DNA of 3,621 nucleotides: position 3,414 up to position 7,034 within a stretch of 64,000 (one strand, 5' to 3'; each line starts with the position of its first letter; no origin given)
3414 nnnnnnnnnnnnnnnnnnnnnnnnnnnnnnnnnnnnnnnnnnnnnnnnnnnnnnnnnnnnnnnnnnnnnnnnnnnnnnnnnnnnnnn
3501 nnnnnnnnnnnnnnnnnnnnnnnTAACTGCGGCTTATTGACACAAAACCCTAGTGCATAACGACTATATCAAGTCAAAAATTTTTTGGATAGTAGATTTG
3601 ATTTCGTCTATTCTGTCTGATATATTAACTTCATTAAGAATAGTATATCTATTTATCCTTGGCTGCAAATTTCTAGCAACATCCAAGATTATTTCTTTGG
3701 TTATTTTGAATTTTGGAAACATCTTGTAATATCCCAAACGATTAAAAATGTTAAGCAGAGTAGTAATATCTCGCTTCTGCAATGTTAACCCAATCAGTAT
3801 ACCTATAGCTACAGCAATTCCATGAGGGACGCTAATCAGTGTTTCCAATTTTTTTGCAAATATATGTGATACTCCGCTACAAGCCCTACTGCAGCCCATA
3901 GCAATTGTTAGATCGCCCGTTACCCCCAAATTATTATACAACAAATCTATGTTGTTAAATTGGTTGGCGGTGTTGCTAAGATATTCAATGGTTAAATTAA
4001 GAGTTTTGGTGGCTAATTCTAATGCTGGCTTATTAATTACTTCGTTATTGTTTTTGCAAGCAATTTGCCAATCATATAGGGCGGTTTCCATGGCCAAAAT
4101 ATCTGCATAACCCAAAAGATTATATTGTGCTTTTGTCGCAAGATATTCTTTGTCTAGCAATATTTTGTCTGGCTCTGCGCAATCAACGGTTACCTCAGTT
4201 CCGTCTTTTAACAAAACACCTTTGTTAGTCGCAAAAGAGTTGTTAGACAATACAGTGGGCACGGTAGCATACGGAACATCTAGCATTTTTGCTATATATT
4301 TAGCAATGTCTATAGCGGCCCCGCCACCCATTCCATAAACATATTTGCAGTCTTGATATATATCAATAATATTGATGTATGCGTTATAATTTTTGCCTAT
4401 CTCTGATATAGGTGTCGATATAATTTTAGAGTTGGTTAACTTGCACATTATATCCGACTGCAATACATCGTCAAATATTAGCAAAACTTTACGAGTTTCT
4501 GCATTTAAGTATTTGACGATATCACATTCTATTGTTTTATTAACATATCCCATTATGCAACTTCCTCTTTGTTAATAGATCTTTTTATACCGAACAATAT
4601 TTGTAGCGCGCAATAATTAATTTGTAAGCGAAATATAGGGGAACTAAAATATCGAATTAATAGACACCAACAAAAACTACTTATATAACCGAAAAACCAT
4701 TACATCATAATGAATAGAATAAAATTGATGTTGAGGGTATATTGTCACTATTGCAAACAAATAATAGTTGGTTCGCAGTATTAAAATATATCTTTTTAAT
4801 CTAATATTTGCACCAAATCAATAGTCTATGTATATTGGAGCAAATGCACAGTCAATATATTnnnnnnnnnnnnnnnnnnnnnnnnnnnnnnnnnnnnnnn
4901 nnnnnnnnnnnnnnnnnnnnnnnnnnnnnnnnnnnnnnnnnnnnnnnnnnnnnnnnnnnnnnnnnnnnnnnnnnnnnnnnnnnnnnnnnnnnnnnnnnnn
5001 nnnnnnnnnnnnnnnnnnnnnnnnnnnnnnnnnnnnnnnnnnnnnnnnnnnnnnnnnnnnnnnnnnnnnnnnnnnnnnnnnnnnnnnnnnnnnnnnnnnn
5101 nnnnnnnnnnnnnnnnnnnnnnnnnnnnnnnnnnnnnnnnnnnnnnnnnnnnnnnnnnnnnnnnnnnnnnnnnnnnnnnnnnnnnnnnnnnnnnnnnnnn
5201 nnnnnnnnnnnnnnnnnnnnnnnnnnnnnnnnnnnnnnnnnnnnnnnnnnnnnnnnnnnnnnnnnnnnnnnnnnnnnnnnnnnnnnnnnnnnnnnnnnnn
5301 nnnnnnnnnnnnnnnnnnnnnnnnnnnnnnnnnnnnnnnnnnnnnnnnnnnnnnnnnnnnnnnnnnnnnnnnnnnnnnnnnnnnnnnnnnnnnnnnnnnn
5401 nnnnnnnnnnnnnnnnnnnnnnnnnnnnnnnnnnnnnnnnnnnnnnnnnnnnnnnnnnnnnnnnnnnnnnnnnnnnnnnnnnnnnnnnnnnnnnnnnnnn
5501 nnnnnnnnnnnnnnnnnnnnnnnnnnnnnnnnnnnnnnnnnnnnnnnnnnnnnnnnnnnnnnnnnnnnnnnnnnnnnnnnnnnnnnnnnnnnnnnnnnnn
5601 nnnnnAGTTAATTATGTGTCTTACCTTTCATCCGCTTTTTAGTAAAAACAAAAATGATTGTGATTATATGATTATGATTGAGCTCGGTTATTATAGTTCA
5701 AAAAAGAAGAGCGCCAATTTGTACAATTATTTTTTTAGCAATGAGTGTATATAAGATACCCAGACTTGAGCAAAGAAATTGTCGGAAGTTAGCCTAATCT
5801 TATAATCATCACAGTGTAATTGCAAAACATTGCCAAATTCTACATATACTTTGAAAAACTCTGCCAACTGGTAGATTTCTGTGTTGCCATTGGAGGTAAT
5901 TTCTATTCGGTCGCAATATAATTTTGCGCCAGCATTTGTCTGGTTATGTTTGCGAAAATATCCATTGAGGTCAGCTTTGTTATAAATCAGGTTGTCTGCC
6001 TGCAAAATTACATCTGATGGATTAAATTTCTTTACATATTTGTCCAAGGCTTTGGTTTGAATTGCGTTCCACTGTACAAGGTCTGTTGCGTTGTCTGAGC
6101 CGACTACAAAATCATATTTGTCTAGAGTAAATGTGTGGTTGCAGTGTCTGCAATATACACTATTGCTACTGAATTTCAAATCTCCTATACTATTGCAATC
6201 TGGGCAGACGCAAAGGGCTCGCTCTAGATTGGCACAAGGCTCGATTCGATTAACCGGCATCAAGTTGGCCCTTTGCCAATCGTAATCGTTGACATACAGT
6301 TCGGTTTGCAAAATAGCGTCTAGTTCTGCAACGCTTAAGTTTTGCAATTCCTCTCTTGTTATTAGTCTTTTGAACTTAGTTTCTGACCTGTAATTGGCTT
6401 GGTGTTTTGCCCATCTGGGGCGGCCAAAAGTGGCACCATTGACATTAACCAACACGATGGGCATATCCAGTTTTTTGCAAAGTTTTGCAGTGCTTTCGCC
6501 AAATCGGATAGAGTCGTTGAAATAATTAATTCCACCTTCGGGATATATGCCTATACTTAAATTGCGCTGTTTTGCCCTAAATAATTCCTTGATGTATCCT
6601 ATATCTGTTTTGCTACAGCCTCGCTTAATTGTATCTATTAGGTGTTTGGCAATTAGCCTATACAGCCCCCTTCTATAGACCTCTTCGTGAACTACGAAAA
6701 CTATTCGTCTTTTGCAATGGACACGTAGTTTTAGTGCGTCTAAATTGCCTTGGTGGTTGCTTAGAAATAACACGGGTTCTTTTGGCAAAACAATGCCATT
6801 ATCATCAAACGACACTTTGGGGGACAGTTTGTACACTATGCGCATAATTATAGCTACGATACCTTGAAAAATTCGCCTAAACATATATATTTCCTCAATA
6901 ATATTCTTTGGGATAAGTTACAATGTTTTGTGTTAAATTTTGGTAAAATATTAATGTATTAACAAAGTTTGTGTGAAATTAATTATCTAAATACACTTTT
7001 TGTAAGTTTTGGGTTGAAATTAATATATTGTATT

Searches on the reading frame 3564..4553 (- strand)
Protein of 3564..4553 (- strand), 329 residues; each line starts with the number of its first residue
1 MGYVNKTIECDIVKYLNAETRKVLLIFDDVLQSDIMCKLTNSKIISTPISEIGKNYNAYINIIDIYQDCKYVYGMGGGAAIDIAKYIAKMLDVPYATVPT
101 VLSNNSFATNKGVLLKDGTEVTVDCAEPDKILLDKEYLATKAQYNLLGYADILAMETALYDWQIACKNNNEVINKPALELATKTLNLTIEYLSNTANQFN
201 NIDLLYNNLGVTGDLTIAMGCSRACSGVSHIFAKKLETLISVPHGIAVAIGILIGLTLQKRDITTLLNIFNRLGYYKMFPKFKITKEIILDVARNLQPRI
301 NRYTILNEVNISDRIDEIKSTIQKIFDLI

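Call 61: search_protein_families(library=pfam, proteins=[window:3564-4553:-], max_evalue=0.00001)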
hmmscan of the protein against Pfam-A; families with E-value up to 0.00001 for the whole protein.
window:3564-4553:- (329 aa): 2 families
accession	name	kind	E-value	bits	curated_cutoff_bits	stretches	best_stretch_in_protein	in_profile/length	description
PF13685.12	Fe-ADH_2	-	1.7e-14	54.5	28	1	61-138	65-145/149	Iron-containing alcohol dehydrogenase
PF00465.25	Fe-ADH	-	1.2e-06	28.6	31.3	1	67-125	79-154/168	Iron-containing alcohol dehydrogenase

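Call 71: find_encoding_contigs(protein=window:3564-4553:-, flank=10000, max_places=6)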
Protein window:3564-4553:- (329 aa): 1 contig read that carries it; 1 place shown.
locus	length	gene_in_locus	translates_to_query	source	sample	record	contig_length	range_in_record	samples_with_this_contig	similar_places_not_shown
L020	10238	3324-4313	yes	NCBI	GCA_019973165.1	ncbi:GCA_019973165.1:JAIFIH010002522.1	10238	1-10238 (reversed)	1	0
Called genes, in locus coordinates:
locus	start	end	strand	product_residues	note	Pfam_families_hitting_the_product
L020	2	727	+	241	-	?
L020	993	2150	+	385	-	PF01553:Acyltransferase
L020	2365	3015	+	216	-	PF01381:HTH_3, PF12844:HTH_19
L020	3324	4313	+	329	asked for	PF00465:Fe-ADH (weak), PF13685:Fe-ADH_2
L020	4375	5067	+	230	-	PF10502:Peptidase_S26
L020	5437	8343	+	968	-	-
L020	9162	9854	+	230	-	-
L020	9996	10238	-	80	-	?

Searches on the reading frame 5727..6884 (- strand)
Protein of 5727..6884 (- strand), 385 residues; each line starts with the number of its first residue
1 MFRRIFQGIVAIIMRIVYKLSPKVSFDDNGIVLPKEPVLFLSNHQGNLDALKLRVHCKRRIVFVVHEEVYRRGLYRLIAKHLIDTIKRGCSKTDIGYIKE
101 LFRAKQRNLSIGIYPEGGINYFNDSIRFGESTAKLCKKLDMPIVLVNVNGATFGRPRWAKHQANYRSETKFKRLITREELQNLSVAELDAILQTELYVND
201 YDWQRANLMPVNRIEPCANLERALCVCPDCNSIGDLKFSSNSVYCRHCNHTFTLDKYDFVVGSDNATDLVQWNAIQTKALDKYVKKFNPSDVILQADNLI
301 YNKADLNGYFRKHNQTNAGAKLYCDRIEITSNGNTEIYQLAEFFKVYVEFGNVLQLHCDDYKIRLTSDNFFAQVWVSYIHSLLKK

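Call 61: search_protein_families(library=pfam, proteins=[window:5727-6884:-], max_evalue=0.00001)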
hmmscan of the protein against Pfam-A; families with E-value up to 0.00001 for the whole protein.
window:5727-6884:- (385 aa): 1 family
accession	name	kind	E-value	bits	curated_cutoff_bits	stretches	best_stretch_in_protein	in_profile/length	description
PF01553.26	Acyltransferase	-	7.8e-10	39.1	23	1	34-144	11-127/132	Acyltransferase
